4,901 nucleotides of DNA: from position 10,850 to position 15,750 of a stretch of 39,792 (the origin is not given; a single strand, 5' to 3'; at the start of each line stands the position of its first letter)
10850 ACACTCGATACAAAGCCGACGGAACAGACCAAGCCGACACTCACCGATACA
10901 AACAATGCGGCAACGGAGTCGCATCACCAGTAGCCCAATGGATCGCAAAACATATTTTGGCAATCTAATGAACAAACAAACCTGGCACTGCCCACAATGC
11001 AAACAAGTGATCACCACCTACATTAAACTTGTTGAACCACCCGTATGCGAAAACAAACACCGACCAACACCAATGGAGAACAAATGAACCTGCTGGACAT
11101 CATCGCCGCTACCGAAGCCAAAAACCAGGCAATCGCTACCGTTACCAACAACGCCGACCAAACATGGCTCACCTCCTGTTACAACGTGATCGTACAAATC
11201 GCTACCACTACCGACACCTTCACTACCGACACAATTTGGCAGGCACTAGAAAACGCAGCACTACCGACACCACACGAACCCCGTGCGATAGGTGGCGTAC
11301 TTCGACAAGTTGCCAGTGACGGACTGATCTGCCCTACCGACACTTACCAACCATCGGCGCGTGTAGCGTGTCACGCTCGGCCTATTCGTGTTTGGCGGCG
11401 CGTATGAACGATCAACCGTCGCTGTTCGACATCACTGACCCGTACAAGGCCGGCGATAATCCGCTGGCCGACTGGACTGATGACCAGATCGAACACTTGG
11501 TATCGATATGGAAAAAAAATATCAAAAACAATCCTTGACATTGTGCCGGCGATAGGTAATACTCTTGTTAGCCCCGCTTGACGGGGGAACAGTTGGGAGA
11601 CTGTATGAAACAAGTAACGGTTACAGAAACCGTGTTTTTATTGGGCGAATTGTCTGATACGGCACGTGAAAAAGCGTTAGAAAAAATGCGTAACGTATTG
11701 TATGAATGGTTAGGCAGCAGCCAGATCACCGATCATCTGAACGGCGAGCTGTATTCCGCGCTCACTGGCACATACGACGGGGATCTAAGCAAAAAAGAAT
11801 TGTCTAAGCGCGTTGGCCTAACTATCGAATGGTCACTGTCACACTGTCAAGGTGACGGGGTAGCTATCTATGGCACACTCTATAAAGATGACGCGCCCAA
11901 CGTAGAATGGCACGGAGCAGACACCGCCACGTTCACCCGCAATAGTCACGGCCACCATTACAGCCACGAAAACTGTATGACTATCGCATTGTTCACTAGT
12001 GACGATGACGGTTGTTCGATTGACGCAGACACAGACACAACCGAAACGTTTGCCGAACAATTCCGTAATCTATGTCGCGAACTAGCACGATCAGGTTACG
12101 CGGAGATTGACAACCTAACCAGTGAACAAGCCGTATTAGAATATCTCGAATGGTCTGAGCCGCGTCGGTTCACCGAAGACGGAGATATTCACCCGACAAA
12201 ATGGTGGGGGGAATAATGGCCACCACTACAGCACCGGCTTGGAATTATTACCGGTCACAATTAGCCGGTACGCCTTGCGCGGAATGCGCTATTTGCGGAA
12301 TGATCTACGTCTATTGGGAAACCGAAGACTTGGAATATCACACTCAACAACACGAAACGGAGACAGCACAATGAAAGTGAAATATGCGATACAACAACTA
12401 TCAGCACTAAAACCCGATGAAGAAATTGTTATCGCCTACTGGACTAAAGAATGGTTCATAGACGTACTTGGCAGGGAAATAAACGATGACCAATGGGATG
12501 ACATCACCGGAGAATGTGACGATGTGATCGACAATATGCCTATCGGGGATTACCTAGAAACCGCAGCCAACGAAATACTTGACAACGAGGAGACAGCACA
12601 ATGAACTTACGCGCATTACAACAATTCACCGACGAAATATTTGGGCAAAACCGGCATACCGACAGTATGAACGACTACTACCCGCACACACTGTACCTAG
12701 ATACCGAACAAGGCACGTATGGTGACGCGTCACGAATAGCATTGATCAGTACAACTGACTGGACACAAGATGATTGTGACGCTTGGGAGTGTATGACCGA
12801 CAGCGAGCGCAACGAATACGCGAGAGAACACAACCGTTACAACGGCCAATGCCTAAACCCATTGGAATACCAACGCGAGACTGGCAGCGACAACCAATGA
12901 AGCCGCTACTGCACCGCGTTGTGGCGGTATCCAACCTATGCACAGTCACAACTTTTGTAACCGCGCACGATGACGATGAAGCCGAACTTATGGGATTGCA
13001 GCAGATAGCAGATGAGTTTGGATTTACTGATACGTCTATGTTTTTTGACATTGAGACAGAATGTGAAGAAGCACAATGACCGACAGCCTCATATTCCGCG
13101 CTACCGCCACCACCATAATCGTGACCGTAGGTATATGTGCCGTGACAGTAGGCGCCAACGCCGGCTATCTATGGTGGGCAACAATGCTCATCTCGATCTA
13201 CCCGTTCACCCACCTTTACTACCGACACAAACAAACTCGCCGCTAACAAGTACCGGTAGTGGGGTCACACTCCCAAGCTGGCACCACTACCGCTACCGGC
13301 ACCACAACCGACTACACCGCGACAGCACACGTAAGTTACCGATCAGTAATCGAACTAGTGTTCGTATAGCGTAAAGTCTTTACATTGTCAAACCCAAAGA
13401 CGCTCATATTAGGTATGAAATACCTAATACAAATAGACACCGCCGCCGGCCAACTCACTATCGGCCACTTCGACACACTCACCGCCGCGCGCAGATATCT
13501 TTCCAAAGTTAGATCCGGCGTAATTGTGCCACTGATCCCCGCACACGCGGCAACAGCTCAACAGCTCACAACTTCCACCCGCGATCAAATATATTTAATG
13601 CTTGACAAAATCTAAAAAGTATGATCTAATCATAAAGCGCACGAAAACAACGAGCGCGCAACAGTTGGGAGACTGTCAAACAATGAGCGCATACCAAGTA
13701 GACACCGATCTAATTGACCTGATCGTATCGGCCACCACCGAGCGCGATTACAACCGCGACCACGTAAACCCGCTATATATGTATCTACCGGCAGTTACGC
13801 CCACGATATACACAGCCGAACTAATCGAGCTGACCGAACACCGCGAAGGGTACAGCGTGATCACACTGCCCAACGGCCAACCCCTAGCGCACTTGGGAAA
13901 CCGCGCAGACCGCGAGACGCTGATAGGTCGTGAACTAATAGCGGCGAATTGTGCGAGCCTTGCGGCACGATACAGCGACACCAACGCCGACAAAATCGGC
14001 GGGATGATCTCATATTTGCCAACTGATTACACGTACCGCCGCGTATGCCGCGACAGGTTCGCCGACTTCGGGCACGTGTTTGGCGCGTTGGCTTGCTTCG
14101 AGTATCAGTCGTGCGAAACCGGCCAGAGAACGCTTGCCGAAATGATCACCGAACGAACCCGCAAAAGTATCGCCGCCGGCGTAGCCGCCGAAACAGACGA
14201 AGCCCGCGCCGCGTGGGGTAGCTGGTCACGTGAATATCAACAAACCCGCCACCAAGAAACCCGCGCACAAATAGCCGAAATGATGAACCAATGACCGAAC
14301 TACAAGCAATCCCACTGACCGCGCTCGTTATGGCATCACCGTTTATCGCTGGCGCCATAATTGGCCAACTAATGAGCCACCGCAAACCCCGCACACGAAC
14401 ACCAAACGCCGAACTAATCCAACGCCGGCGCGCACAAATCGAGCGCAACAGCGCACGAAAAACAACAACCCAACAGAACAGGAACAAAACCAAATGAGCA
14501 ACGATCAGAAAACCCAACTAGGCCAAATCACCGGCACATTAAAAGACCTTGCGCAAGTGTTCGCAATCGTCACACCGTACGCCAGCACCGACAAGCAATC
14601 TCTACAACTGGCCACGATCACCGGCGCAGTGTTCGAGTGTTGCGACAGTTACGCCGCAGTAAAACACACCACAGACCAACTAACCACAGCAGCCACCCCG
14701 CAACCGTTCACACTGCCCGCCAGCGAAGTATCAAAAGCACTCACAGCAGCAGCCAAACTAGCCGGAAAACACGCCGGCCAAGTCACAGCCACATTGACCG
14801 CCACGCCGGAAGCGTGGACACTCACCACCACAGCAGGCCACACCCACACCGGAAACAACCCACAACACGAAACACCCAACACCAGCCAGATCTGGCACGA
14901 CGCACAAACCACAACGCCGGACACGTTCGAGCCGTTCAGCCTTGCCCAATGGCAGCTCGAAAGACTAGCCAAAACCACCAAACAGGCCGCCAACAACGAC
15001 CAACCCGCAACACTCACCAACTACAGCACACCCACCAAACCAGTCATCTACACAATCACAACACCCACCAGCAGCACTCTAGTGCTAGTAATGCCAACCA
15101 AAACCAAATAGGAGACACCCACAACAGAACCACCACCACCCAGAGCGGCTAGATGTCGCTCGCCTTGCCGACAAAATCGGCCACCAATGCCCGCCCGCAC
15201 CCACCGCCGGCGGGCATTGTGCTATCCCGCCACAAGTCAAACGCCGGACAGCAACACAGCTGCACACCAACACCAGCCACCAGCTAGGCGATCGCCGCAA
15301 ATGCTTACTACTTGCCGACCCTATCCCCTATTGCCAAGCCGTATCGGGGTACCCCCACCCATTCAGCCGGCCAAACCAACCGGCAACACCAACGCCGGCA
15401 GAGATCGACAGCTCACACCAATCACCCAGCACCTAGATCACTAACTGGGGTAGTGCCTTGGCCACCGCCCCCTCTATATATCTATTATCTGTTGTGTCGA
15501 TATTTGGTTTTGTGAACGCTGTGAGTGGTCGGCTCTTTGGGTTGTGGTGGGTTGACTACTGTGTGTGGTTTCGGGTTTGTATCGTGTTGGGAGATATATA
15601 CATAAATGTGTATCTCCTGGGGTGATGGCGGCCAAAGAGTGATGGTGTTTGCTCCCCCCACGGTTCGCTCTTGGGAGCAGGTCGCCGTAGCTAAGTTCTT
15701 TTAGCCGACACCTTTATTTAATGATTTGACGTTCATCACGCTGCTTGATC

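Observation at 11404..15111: A+C-skewed cassette of about 10-11 unknown genes with twin promoters: best candidate for an undescribed takeover or anti-defence system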

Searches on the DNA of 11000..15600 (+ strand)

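Call 3: search_dna_similar(query=window:11000-15600:+, collection=phages, mode=near, max_rows=30)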
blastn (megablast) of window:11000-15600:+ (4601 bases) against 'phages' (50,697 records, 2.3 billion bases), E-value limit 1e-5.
No match.

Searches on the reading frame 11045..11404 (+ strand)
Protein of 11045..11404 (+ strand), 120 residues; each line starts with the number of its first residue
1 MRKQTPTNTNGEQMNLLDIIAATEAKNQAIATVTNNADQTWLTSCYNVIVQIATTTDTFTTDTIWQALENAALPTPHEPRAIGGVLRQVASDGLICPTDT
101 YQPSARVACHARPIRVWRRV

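Call 15: search_protein_families(library=pfam, max_evalue=1, proteins=[window:11045-11404:+])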
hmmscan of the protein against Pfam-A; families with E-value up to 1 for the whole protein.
window:11045-11404:+ (120 aa): 0 families

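Call 16: search_protein_families(library=phrogs, max_evalue=1, proteins=[window:11045-11404:+])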
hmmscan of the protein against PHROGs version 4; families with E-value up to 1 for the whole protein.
window:11045-11404:+ (120 aa): 5 families
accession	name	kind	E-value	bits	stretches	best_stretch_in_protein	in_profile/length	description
phrog_27658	-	unknown function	1.1e-07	33.5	1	29-120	14-98/99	-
phrog_38279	-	unknown function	0.00016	22.8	1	26-117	10-103/110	-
phrog_21939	-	unknown function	0.0064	17.8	1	29-118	10-95/100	-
phrog_17647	-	unknown function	0.15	14.1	1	19-63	21-65/93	-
phrog_13789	-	unknown function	0.18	12.6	1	4-31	5-32/77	-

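Call 51: search_protein_families(library=ncbifam, max_evalue=1, proteins=[window:11045-11404:+])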
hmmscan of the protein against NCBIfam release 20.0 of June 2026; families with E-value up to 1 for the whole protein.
window:11045-11404:+ (120 aa): 1 family
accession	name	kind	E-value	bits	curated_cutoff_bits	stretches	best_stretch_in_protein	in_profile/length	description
NF009175.0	PRK12523.1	equivalog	0.11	12.6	271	1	22-90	3-68/172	RNA polymerase sigma factor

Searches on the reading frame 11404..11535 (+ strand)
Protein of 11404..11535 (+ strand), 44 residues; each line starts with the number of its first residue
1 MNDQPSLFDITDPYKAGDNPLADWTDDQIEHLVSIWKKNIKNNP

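Call 15: search_protein_families(library=pfam, max_evalue=1, proteins=[window:11404-11535:+])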
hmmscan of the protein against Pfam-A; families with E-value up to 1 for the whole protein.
window:11404-11535:+ (44 aa): 1 family
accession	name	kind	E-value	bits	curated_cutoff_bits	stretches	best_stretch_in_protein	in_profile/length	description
PF08246.17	Inhibitor_I29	-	0.092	13.5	24.4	1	13-28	43-58/59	Cathepsin propeptide inhibitor domain (I29)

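Call 16: search_protein_families(library=phrogs, max_evalue=1, proteins=[window:11404-11535:+])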
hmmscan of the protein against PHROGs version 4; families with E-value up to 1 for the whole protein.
window:11404-11535:+ (44 aa): 1 family
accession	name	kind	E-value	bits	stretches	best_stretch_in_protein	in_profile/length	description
phrog_17463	-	unknown function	0.048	14.7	1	22-38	19-35/58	-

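Call 51: search_protein_families(library=ncbifam, max_evalue=1, proteins=[window:11404-11535:+])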
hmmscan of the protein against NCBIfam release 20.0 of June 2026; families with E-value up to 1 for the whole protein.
window:11404-11535:+ (44 aa): 0 families
